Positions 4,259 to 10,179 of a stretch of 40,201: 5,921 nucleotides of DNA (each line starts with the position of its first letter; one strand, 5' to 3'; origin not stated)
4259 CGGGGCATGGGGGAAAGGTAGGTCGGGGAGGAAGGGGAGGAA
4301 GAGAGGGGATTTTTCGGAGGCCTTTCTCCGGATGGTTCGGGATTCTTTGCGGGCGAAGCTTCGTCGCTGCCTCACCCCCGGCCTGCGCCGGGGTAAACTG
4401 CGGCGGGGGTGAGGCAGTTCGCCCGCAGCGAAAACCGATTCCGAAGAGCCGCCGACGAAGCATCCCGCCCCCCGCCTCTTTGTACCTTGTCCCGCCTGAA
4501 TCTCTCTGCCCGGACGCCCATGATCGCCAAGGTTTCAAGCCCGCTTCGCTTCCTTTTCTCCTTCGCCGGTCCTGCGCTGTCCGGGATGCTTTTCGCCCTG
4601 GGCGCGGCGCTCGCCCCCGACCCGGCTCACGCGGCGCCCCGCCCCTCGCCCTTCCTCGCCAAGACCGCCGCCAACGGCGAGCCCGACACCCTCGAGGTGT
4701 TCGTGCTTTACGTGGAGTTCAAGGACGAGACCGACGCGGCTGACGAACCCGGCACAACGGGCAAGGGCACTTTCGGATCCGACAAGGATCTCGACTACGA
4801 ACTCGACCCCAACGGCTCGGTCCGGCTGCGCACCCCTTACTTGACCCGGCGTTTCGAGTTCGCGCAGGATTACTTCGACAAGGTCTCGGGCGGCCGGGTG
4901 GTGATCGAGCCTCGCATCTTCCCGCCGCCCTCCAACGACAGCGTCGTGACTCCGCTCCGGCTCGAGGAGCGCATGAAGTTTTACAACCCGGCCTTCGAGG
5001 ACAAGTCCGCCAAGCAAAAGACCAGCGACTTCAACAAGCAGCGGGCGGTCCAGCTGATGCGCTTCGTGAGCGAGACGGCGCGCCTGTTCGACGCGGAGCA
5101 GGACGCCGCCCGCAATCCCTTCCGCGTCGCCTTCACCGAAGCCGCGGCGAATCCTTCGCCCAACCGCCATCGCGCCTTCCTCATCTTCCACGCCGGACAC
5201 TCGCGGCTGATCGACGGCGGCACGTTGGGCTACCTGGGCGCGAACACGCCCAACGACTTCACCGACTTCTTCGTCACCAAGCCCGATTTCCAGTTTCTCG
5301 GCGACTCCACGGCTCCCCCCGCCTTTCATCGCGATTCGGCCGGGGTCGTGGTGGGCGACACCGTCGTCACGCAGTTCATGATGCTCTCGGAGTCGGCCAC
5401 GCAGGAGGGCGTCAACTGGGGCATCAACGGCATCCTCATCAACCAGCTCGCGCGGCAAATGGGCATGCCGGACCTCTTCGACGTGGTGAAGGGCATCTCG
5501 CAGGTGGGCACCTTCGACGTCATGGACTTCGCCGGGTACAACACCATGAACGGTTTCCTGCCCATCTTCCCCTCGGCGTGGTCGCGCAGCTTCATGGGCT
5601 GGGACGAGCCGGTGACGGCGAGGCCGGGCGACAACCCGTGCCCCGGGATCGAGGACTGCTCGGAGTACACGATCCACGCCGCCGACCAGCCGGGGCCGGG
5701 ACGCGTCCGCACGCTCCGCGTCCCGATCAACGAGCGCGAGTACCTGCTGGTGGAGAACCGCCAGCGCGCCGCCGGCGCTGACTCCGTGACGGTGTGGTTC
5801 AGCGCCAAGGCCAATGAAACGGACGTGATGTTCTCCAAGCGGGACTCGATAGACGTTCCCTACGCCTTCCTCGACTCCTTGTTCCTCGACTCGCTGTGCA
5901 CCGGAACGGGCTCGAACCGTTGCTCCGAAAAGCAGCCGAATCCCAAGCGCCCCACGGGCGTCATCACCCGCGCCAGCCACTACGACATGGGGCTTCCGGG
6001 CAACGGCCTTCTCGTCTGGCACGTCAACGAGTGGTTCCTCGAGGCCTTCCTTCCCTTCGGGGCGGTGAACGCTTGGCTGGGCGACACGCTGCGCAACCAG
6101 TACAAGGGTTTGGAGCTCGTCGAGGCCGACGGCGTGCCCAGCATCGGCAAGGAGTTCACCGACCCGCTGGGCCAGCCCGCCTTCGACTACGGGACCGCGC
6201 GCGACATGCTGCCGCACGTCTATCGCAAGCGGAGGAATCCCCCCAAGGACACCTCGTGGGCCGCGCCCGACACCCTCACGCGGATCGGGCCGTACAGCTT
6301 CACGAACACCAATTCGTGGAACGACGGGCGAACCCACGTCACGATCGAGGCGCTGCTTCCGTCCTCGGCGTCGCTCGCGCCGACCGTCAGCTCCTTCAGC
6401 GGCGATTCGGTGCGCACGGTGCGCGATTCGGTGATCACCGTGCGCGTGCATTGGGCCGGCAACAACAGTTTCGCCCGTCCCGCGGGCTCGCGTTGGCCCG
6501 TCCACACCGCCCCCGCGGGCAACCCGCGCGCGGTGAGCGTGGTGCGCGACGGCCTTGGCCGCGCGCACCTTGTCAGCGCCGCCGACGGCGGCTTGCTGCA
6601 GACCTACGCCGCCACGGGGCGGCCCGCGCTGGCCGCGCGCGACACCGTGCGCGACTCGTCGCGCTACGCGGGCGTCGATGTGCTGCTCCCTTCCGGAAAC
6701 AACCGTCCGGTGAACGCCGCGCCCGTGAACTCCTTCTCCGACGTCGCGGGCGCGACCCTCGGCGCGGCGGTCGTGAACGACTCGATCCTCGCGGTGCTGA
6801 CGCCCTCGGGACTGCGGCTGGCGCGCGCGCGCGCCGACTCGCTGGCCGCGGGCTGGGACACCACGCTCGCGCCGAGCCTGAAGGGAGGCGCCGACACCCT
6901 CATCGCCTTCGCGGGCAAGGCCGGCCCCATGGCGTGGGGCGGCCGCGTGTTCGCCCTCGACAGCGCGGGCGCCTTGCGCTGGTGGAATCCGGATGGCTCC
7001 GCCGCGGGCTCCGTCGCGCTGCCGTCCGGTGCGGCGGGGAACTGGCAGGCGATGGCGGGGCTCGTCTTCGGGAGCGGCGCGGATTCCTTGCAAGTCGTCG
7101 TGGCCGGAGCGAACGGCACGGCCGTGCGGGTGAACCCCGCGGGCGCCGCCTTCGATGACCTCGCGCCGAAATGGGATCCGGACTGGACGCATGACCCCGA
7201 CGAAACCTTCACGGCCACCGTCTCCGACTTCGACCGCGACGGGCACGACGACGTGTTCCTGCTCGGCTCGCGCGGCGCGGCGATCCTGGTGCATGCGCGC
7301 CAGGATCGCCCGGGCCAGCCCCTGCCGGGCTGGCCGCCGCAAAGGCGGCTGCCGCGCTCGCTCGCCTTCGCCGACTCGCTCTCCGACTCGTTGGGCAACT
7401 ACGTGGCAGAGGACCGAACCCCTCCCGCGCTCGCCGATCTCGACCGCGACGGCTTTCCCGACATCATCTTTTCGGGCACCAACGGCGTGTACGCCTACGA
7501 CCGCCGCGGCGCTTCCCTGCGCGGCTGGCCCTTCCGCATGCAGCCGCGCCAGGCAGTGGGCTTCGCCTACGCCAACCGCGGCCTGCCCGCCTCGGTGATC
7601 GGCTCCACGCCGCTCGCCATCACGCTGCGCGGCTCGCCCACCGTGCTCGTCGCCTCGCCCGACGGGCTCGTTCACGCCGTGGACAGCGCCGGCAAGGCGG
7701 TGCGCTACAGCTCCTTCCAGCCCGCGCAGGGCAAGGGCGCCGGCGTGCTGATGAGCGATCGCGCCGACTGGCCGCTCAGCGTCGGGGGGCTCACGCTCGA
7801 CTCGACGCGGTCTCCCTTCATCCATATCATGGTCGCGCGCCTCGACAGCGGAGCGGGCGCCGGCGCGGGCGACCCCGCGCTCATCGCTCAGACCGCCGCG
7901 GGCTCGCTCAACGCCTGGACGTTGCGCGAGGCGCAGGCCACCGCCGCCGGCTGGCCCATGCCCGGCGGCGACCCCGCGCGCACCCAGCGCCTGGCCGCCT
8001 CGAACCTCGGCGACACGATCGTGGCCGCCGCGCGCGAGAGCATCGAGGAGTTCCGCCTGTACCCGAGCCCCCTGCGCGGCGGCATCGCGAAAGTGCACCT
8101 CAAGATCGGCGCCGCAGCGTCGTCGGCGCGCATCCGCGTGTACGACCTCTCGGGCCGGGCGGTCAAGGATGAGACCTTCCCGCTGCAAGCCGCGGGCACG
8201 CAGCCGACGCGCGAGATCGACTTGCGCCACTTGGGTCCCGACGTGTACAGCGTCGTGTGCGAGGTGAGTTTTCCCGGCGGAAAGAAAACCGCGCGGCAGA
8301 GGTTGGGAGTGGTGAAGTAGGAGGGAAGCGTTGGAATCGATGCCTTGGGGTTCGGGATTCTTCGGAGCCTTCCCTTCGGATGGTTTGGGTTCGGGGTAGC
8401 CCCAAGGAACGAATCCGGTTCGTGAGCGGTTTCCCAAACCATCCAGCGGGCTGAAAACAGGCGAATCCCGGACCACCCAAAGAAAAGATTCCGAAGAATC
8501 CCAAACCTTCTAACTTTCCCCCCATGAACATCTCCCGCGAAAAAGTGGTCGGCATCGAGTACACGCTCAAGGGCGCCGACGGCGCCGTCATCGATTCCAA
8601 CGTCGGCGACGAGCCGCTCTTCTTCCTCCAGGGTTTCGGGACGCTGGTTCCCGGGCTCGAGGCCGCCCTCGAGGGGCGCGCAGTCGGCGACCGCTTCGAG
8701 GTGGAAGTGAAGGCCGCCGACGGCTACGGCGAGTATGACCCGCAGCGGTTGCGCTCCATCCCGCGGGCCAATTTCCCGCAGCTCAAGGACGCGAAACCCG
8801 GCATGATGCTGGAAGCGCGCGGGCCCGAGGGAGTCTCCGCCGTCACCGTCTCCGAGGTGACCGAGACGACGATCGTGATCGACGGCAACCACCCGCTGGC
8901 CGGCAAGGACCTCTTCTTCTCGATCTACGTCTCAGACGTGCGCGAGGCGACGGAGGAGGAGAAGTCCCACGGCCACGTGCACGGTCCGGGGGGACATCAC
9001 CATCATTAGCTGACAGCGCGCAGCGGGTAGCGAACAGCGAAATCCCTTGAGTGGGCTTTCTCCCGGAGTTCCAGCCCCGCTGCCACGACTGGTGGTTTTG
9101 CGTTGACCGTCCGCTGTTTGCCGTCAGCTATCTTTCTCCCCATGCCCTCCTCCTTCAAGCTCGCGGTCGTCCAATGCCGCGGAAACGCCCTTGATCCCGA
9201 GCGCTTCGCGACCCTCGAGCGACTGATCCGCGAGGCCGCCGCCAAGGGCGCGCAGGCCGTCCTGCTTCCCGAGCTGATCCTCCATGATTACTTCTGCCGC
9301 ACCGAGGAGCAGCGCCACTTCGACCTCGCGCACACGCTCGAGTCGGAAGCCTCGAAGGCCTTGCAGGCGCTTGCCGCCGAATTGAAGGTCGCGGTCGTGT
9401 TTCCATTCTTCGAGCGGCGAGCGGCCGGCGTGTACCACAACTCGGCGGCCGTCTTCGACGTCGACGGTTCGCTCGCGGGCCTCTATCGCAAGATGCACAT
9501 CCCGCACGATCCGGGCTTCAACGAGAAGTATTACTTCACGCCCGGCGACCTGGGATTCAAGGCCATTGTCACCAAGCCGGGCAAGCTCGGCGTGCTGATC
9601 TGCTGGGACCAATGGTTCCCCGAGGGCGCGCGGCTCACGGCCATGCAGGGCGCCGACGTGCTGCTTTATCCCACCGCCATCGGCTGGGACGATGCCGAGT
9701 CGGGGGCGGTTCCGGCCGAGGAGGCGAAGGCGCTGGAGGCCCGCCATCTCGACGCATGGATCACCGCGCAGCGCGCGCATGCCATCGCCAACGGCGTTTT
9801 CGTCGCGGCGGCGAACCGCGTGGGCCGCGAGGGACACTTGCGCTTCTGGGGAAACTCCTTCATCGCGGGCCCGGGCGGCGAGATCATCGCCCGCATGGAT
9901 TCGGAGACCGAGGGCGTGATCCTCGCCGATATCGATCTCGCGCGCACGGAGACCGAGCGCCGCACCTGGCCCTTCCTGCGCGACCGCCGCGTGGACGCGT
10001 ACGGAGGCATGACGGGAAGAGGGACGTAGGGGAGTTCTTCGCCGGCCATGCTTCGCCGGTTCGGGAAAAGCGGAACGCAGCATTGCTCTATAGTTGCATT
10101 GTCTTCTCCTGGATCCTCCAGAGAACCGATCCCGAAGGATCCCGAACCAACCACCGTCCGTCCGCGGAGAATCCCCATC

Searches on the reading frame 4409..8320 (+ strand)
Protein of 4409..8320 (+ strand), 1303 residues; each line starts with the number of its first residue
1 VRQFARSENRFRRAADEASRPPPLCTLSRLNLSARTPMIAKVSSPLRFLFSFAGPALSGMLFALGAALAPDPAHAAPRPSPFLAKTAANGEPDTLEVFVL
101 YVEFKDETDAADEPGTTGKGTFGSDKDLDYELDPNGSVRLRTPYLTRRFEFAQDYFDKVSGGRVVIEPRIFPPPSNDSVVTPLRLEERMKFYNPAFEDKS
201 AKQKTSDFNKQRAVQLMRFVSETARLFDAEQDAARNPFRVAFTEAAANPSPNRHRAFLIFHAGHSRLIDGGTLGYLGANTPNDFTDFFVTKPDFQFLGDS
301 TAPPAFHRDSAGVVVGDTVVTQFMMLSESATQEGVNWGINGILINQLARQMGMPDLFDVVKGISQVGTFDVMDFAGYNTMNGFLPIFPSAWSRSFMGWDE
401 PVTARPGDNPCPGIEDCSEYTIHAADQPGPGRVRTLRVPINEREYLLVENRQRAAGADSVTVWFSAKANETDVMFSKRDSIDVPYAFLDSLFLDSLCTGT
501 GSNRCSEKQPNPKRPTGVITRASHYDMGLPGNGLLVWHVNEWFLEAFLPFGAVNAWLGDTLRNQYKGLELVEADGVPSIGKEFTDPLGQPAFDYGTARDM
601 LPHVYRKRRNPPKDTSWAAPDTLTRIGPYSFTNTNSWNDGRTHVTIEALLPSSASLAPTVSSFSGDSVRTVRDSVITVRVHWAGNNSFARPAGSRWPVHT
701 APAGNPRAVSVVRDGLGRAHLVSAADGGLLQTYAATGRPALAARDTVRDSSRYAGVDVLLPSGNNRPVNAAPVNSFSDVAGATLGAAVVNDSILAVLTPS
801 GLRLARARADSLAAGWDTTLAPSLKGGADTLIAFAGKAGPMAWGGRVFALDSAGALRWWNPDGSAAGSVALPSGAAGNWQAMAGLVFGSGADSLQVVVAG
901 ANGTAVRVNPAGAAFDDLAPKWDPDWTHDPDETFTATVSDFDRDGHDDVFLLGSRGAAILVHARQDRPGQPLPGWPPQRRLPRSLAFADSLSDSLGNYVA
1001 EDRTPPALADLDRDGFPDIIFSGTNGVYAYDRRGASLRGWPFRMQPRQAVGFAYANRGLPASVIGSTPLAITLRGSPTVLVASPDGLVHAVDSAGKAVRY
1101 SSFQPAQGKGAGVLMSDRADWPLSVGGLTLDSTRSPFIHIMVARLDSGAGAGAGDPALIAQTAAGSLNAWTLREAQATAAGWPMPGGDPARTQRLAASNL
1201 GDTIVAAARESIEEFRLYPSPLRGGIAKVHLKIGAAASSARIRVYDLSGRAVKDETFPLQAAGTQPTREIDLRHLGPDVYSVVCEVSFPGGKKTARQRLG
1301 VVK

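Call 8: search_protein_families(library=pfam, max_evalue=0.01, proteins=[window:4409-8320:+])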
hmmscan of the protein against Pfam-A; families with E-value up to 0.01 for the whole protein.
window:4409-8320:+ (1303 aa): 3 families
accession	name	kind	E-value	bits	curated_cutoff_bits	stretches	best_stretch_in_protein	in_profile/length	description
PF13517.12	FG-GAP_3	-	3.2e-05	24.9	26.9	1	940-1020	1-60/61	FG-GAP-like repeat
PF13860.13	FlgD_ig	-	0.00054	20.3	27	0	1228-1265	13-50/79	FlgD Ig-like domain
PF01839.29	FG-GAP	-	0.00057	20.1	22.1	0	1007-1021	6-20/37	FG-GAP repeat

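Call 74: search_protein_families(library=ncbifam, max_evalue=0.01, proteins=[window:4409-8320:+])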
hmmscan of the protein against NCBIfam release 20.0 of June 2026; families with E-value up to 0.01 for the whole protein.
window:4409-8320:+ (1303 aa): 2 families
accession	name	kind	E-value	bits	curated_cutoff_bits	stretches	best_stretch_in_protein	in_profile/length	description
NF052323.1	T9SSA_dep_M6i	equivalog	2.9e-61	207.6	600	2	86-600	35-486/1043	T9SS-dependent M6-like inactivated metalloprotease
TIGR03296.1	M6dom_TIGR03296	domain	1.9e-08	34.5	110.8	1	351-454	178-271/286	M6 family metalloprotease domain-containing protein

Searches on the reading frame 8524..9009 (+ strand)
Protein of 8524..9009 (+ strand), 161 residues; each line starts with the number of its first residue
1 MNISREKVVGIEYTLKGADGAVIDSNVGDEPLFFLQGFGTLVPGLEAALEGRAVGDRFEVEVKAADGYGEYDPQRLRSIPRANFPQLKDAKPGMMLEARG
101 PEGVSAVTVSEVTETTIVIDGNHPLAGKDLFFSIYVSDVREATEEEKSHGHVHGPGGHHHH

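Call 23: search_protein_families(library=pfam, max_evalue=0.001, proteins=[window:8524-9009:+])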
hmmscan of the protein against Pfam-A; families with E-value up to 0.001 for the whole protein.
window:8524-9009:+ (161 aa): 1 family
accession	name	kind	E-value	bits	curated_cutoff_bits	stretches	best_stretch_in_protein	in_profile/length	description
PF00254.34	FKBP_C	-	8.1e-09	36.1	21.1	1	4-73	6-76/94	FKBP-type peptidyl-prolyl cis-trans isomerase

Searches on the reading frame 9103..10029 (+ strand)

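Call 74: search_protein_families(library=ncbifam, max_evalue=0.01, proteins=[window:9103-10029:+])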
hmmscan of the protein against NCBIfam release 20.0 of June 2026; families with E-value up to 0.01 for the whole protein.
window:9103-10029:+ (308 aa): 11 families
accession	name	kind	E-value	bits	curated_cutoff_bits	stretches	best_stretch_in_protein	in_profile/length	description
TIGR03381.1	agmatine_aguB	equivalog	9.6e-86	287.6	410.25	1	19-301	2-277/279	N-carbamoylputrescine amidase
NF040852.1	nitrile_Arch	equivalog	4.8e-39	134.1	500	1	19-300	2-260/262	nitrilase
NF010588.0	PRK13981.1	equivalog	1.8e-21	76.2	479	1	37-285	25-252/546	NAD+ synthase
NF033621.1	de_GSH_amidase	exception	1.2e-20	74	355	1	35-297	17-255/260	deaminated glutathione amidase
NF009803.0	PRK13287.1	equivalog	4.6e-18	65.1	406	2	48-188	51-186/333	formamidase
TIGR04048.1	nitrile_sll0784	equivalog_domain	7.5e-13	48.1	502.6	1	19-286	4-276/301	Nit6803 family nitrilase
NF043013.1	DeGluthAmidYersProt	equivalog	1.1e-11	44.4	500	1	33-290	19-263/278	deaminated glutathione amidase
TIGR00546.1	lnt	equivalog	1.2e-11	44.4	132.9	1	34-195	183-352/395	apolipoprotein N-acyltransferase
NF009802.0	PRK13286.1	equivalog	2.9e-10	39.6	427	1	48-287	50-268/345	aliphatic amidase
NF007757.0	PRK10438.1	equivalog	6.9e-09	35.3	249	1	217-294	171-249/256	amidohydrolase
NF002730.0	PRK02628.1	equivalog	1e-08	33.9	473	1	23-288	18-287/677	NAD(+) synthase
